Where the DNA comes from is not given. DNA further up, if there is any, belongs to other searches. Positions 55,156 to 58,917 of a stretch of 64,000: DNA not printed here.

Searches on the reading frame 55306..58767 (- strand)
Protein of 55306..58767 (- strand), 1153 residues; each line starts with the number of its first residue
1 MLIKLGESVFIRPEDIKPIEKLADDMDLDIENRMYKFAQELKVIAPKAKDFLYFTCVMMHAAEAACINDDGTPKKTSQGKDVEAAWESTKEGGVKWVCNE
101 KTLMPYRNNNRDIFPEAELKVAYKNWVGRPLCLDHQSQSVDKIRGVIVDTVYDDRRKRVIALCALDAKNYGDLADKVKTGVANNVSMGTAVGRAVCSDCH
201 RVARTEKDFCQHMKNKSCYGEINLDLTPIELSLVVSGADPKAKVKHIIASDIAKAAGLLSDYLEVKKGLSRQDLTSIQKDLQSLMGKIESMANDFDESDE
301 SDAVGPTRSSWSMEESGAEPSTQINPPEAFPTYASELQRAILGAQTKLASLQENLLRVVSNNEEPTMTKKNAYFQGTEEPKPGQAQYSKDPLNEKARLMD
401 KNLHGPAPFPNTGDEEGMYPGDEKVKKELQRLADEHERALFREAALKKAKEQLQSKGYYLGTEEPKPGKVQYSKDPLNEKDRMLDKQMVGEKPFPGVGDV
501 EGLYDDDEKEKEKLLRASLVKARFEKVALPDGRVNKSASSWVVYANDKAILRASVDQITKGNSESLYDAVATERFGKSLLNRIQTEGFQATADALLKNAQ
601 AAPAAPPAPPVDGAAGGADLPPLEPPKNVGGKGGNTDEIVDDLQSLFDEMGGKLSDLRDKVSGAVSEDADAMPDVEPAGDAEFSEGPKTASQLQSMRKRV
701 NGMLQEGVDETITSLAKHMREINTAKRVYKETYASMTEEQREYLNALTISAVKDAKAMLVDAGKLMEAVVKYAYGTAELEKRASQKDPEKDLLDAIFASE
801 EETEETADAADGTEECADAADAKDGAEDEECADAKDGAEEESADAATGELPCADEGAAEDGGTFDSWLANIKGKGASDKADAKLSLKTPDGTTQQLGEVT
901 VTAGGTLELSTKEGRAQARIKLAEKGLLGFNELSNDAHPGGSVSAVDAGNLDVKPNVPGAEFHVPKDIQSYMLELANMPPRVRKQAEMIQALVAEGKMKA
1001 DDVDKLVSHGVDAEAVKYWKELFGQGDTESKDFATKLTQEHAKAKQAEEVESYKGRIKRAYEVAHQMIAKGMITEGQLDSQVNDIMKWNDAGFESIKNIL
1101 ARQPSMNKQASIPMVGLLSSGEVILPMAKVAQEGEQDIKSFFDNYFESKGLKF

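Call 11: search_protein_families(library=phrogs, proteins=[window:55306-58767:-], max_evalue=0.001)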
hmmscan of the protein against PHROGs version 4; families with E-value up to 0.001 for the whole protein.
window:55306-58767:- (1153 aa): 3 families
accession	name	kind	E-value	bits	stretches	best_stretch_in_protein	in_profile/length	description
phrog_2774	-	unknown function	1.1e-17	64.8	1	108-216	55-165/1263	-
phrog_18299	-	head and packaging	1.4e-15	58.3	1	116-216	103-211/257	head maturation protease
phrog_16951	-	unknown function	3.7e-06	27.3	1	114-244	55-198/312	-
